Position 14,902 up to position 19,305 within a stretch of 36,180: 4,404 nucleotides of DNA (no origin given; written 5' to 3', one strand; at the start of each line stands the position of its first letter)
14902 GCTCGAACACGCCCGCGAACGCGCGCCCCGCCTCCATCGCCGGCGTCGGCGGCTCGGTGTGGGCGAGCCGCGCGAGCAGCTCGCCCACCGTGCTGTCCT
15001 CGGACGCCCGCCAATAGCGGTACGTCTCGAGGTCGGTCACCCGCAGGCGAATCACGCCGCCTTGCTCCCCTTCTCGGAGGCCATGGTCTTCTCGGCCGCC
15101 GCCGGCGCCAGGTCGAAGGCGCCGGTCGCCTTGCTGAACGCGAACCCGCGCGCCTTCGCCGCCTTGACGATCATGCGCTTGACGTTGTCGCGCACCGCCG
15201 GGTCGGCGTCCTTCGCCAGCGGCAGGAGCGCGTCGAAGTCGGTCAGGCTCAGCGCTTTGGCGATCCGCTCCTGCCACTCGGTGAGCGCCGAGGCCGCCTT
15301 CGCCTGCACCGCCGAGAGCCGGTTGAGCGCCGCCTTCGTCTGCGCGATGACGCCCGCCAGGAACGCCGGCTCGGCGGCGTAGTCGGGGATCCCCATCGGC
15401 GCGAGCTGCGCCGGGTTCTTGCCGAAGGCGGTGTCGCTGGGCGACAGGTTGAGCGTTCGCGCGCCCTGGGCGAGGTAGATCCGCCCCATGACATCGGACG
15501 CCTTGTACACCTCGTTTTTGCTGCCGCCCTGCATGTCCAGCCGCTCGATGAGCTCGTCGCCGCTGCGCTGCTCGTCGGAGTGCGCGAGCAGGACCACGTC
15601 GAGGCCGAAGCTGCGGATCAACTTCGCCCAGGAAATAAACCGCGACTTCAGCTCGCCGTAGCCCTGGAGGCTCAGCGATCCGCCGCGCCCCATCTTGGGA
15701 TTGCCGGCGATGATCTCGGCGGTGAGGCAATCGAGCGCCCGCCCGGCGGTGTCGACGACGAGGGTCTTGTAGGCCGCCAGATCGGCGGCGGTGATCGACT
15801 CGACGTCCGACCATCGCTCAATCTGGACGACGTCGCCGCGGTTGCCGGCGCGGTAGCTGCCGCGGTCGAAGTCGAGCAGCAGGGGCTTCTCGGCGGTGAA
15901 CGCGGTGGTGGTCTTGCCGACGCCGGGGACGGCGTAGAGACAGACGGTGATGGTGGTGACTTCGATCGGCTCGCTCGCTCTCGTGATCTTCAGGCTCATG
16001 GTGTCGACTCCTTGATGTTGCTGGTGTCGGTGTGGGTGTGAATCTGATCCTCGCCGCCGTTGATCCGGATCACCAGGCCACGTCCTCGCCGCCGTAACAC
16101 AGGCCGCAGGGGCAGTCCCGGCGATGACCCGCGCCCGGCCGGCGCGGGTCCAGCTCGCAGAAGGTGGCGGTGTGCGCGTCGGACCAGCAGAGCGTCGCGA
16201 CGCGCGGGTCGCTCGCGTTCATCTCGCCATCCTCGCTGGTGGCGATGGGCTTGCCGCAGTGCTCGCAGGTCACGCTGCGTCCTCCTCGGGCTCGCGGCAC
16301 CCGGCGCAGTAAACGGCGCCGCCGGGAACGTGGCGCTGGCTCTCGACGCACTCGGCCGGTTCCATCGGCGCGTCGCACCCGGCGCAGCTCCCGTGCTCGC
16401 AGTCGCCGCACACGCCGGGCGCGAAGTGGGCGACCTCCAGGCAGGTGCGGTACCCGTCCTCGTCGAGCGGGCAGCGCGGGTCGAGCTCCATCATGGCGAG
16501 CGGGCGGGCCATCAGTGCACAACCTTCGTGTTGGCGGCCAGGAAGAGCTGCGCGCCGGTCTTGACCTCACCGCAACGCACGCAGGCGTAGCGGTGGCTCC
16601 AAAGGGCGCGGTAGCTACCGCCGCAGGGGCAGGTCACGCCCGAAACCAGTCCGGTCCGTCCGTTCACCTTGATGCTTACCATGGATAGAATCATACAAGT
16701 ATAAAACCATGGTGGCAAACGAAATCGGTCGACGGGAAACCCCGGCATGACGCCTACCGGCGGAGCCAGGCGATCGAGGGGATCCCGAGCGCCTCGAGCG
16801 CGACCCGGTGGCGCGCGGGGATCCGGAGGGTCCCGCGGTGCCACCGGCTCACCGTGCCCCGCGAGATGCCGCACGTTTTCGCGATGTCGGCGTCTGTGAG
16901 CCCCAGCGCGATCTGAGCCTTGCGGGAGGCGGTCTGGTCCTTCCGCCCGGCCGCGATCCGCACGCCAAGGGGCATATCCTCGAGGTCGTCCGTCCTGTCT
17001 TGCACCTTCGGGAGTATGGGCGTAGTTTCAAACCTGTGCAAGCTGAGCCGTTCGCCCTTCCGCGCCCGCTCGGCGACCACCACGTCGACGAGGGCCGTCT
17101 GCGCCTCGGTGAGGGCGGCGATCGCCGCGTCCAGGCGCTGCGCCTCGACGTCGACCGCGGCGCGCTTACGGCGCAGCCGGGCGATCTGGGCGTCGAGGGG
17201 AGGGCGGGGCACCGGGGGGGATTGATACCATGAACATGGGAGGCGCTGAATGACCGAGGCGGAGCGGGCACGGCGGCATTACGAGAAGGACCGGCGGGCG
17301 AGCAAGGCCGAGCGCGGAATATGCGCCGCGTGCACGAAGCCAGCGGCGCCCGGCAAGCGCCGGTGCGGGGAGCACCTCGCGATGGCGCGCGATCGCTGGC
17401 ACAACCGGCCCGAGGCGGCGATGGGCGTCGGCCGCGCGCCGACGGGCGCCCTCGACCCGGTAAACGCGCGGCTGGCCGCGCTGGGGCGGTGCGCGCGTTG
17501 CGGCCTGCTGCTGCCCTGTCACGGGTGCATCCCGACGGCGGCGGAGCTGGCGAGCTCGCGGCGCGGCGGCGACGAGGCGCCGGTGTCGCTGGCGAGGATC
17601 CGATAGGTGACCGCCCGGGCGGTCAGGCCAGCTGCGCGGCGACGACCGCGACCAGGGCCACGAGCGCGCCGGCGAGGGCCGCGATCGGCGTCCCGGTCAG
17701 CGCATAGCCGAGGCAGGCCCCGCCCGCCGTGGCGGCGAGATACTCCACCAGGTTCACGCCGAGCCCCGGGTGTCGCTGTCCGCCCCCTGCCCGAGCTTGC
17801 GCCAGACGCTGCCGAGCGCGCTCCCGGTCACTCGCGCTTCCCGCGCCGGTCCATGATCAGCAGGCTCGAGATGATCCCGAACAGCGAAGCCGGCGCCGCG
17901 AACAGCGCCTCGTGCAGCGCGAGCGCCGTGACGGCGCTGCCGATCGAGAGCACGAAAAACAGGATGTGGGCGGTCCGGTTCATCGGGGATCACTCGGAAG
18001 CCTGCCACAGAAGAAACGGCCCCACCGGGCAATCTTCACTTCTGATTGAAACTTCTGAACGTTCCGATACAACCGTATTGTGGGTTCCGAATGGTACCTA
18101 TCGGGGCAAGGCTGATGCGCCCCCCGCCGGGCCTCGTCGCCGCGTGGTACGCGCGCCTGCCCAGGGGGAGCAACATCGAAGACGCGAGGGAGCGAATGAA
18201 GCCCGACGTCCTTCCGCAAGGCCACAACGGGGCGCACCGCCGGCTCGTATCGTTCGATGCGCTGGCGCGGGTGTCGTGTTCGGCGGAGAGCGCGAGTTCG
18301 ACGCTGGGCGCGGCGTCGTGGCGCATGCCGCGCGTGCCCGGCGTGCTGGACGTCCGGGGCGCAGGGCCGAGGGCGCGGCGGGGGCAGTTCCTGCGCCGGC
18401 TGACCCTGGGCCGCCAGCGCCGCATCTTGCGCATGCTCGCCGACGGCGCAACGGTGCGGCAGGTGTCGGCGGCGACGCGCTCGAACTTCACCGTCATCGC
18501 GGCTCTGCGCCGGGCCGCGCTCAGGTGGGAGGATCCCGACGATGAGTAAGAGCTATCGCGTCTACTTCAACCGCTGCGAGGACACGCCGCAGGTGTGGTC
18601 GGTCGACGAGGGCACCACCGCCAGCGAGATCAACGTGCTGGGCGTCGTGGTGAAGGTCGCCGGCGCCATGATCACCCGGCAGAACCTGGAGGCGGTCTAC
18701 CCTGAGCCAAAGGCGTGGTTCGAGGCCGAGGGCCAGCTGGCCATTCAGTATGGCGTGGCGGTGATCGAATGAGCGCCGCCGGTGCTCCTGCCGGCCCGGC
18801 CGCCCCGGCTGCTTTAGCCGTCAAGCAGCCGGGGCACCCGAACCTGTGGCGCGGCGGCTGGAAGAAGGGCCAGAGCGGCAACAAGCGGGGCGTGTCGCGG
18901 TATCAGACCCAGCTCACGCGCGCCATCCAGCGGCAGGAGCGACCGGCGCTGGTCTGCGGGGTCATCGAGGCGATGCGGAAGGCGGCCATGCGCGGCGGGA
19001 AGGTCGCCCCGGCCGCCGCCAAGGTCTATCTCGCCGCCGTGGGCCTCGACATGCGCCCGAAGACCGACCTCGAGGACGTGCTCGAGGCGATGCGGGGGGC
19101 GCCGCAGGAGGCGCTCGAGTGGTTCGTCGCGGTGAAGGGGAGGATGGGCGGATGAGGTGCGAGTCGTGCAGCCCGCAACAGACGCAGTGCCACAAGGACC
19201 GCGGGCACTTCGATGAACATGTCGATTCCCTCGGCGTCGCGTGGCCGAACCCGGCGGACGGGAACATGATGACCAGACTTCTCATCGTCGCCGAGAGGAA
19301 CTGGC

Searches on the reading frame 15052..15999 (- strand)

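Call 12: search_protein_families(library=pfam, proteins=[window:15052-15999:-], max_evalue=0.01)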
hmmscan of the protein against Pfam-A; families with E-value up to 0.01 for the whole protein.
window:15052-15999:- (315 aa): 1 family
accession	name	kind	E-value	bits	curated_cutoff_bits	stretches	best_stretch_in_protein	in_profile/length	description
PF13479.12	AAA_24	-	2.9e-36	125.6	27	1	17-196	3-194/195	AAA domain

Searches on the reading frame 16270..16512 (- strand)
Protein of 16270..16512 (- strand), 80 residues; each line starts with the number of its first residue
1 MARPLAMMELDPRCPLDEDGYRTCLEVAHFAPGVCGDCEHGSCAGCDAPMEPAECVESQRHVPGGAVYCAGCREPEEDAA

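Call 30: search_protein_families(library=pfam, proteins=[window:16270-16512:-], max_evalue=5)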
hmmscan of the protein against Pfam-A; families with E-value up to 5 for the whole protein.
window:16270-16512:- (80 aa): 1 family
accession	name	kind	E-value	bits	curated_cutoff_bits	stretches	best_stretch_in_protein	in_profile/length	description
PF23547.1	Zn_ribbon_FGT1_1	-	4.1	7.5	27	1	67-74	3-10/35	FORGETTER1 first zinc ribbon domain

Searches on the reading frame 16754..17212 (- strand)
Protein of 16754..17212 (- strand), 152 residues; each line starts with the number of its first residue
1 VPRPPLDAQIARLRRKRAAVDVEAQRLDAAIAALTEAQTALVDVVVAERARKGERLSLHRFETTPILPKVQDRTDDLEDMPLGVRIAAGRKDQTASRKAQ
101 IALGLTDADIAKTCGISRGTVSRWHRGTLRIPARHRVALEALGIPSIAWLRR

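Call 12: search_protein_families(library=pfam, proteins=[window:16754-17212:-], max_evalue=0.01)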
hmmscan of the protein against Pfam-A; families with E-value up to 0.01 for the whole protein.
window:16754-17212:- (152 aa): 8 families
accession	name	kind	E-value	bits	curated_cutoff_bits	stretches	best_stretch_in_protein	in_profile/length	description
PF13384.12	HTH_23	-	8.2e-06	25.9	24.6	1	101-126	16-39/50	Homeodomain-like domain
PF01381.28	HTH_3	-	0.00016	22.1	23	1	102-132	7-36/55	Helix-turn-helix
PF20432.4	Xre-like-HTH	-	0.00059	20.5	25.8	1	98-129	17-48/63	Antitoxin Xre-like helix-turn-helix domain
PF13545.12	HTH_Crp_2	-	0.0026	18.1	27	1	98-123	16-41/70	Crp-like helix-turn-helix domain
PF13560.12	HTH_31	-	0.0035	18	27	1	102-137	12-47/64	Helix-turn-helix domain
PF15943.11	YdaS_toxin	-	0.0036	17.5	30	1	109-142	13-46/65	Bacterial toxin YdaS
PF08281.18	Sigma70_r4_2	-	0.0051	16.9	25.7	0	103-124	25-46/54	Sigma-70, region 4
PF04545.22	Sigma70_r4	-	0.0061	16.5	24.1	0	104-130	20-46/50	Sigma-70, region 4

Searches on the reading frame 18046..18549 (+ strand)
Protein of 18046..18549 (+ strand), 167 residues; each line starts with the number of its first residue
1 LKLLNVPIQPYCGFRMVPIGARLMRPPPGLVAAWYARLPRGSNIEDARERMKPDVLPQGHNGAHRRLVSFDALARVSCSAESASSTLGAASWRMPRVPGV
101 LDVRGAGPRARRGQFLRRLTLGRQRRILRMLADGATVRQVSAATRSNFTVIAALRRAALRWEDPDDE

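Call 11: search_protein_families(library=pfam, proteins=[window:18046-18549:+], max_evalue=0.01)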
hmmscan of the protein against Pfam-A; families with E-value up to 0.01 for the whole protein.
window:18046-18549:+ (167 aa): 0 families

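Call 14: search_protein_families(library=phrogs, proteins=[window:18046-18549:+], max_evalue=0.01)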
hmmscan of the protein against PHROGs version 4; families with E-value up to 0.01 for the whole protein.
window:18046-18549:+ (167 aa): 0 families

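Call 30: search_protein_families(library=pfam, proteins=[window:18046-18549:+], max_evalue=5)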
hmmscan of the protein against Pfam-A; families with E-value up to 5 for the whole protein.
window:18046-18549:+ (167 aa): 1 family
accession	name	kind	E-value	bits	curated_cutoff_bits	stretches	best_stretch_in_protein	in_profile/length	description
PF00196.25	GerE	-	0.16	12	23.5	1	123-142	6-25/57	Bacterial regulatory proteins, luxR family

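Call 35: find_homologous_proteins(query=window:18046-18549:+, max_evalue=0.01)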
Query window:18046-18549:+ (167 aa): 7 proteins with E <= 0.01 among 1627 candidates.
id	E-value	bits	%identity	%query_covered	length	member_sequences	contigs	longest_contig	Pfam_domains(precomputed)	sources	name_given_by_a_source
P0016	1.8e-67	244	100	70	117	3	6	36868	-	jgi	jgi:hypothetical protein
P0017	2.3e-40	156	60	85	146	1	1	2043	-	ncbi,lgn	-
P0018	5.4e-39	152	59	86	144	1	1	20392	-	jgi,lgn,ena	-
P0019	3.6e-38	149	56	86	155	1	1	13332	-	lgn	-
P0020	4.4e-36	142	59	86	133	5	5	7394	-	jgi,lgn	jgi:hypothetical protein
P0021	3.0e-29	120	54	87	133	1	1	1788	-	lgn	-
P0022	3.0e-26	110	63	63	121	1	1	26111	-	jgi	jgi:DNA-binding NarL/FixJ family response regulator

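Call 42: predict_structure(alignment_id=A2)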
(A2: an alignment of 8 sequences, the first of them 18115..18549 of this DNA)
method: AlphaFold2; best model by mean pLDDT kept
length: 144 residues; sequences in the alignment: 8
mean_pLDDT: 65.8   pTM: 0.51
mean pLDDT of the five models: 65.8, 63.2, 61.3, 60.6, 49.0
residues with pLDDT >= 90: 6; 70-90: 58; 50-70: 39; < 50: 41
segments of 3 or more residues with pLDDT < 50: 22-56, 82-84
pLDDT, mean of each block of 10 residues (from residue 1): 62 60 46 39 41 48 81 71 51 74 90 86 85 85 65
secondary structure, 60 per line:
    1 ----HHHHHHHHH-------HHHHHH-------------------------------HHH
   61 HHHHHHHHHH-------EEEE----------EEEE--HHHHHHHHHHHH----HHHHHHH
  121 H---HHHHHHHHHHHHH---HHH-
elements in order: H5-13 H21-26 H58-70 E78-81 E92-95 H98-109 H114-121 H125-137

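Call 45: fold_search(model_id=the predicted structure, library=pdb)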
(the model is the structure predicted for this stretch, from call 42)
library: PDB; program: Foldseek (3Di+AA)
matches with E <= 10: 52; with E <= 0.001: 0
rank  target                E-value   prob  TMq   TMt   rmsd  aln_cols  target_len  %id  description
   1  2r0q_D                1.8e+00  0.47  0.26  0.20   8.7        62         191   11  Crystal structure of a serine recombinase- DNA regulatory complex (released 2008-04-01)
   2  6zj2_L                1.9e+00  0.38  0.25  0.22   4.0        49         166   22  Structure of RcsB from Salmonella enterica serovar Typhimurium bound to promoter rprA in the presence of phosphomimeti (released 2021-02-17)
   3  9msh_M                2.2e+00  0.16  0.31  0.13  18.7       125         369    8  de novo SigN RNA polymerase open complex (RPo) (released 2025-08-13)
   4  5w43_B                2.5e+00  0.33  0.25  0.19   4.2        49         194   22  Structure of the two-component response regulator RcsB-DNA complex (released 2018-03-07)
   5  6jcy_F                2.6e+00  0.10  0.25  0.22  20.9       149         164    9  Mycobacterium tuberculosis RNA polymerase transcription initiation open complex with a chimeric ECF sigma factor sigH/ (released 2019-05-29)
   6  7vim_A                3.1e+00  0.38  0.26  0.54   3.3        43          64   28  The C-terminal DNA binding domain of EsrB from Edwardsiella piscicida (released 2022-09-28)
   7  2k9l_MODEL_1_A        3.3e+00  0.20  0.30  0.50   4.4        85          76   14  Structure of the Core Binding Domain of sigma54 (released 2009-05-26)
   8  1rr7                  3.8e+00  0.14  0.24  0.35  10.8        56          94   21  Crystal structure of the Middle Operon Regulator protein of Bacteriophage Mu (released 2004-08-17)
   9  6kon_F                3.8e+00  0.06  0.24  0.19  20.4       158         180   12  Mycobacterium tuberculosis initial transcription complex comprising sigma H and 5'-OH RNA of 5 nt (released 2020-03-11)
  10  3frw_F                4.0e+00  0.47  0.29  0.43   1.7        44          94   23  Crystal structure of putative TrpR protein from Ruminococcus obeum (released 2009-01-20)
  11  3vfz_B                4.5e+00  0.35  0.25  0.53   1.4        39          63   26  Crystal structure of -35 promoter binding domain of SigD of Mycobacterium tuberculosis (released 2013-02-13)
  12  3vep_D                4.8e+00  0.28  0.24  0.48   1.7        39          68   26  Crystal structure of SigD4 in complex with its negative regulator RsdA (released 2013-02-13)
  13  8hnp_B                5.1e+00  0.23  0.25  0.26   4.0        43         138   30  Archaeal transcription factor Mutant (released 2023-09-13)
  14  2r0q_C                5.1e+00  0.23  0.26  0.19   7.9        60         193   12  Crystal structure of a serine recombinase- DNA regulatory complex (released 2008-04-01)
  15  9axt_AI               5.4e+00  0.03  0.18  0.14  11.4        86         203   17  Non-translating S. pombe ribosome (released 2024-10-16)
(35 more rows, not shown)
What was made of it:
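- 18115..18549 (+): Candidate trans-acting factor: a 144-aa protein (or 117 aa from ATG 18196) with a C-terminal three-helix HTH and a conserved W(K/R)DPDDE tail. It is encoded in the rightward operon upstream of the terminase genes. The AlphaFold2 model has pLDDT 66, and the best Foldseek match in the PDB has E 1.8 (calls 42, 45).
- Closest known: Mu Mor/C-dependent and P2 Ogr-dependent late promoters. Same: Mu Mor appears among the weak, non-significant fold matches (call 45).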

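Call 54: search_protein_families(library=ncbifam, alignment_id=A2, max_evalue=5)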
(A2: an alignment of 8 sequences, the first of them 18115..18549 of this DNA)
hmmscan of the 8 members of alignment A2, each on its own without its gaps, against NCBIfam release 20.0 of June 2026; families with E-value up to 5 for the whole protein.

A. member 1, window:18115-18549:+ (144 aa): 0 families

B. families by the number of members that match (of 8 scanned): 3 families
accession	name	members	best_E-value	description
NF041875.1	EPS_EpsD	1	0.0028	exopolysaccharide biosynthesis glycosyltransferase EpsD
TIGR02531.1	yecD_yerC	1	0.031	YerC/YecD family TrpR-related protein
NF003057.0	PRK03975.1-5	1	0.11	putative transcriptional regulator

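Call 55: search_protein_families(library=pfam, alignment_id=A2, max_evalue=5)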
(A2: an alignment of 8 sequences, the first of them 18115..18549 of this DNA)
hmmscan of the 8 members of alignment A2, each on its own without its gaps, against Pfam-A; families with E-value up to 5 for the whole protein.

A. member 1, window:18115-18549:+ (144 aa): 1 family
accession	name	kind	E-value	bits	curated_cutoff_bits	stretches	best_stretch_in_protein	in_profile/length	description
PF00196.25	GerE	-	0.13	12.4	23.5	1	100-119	6-25/57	Bacterial regulatory proteins, luxR family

B. families by the number of members that match (of 8 scanned): 6 families
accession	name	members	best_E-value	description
PF13936.12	HTH_38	4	0.0082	Helix-turn-helix domain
PF00196.25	GerE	4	0.014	Bacterial regulatory proteins, luxR family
PF13384.12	HTH_23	3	0.0035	Homeodomain-like domain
PF02796.21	HTH_7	2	0.013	Helix-turn-helix domain of resolvase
PF12324.14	HTH_15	1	0.022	Helix-turn-helix domain of alkylmercury lyase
PF01371.25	Trp_repressor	1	0.056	Trp repressor protein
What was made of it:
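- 18115..18549 (+): Pfam gives only weak GerE, HTH_38 and HTH_23 hits (calls 30, 55).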

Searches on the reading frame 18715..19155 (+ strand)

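Call 11: search_protein_families(library=pfam, proteins=[window:18715-19155:+], max_evalue=0.01)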
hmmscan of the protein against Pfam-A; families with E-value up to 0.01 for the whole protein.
window:18715-19155:+ (146 aa): 0 families

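Call 14: search_protein_families(library=phrogs, proteins=[window:18715-19155:+], max_evalue=0.01)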
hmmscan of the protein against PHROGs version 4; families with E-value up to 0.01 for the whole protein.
window:18715-19155:+ (146 aa): 0 families

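Call 30: search_protein_families(library=pfam, proteins=[window:18715-19155:+], max_evalue=5)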
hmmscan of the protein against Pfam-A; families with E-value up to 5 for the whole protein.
window:18715-19155:+ (146 aa): 2 families
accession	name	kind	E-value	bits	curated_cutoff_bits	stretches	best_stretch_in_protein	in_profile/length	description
PF18932.5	DUF5681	-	0.086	13.9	27.5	1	49-65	5-21/77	Family of unknown function (DUF5681)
PF09954.14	DUF2188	-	2.7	8.7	22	1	47-66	9-28/62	Uncharacterized protein conserved in bacteria (DUF2188)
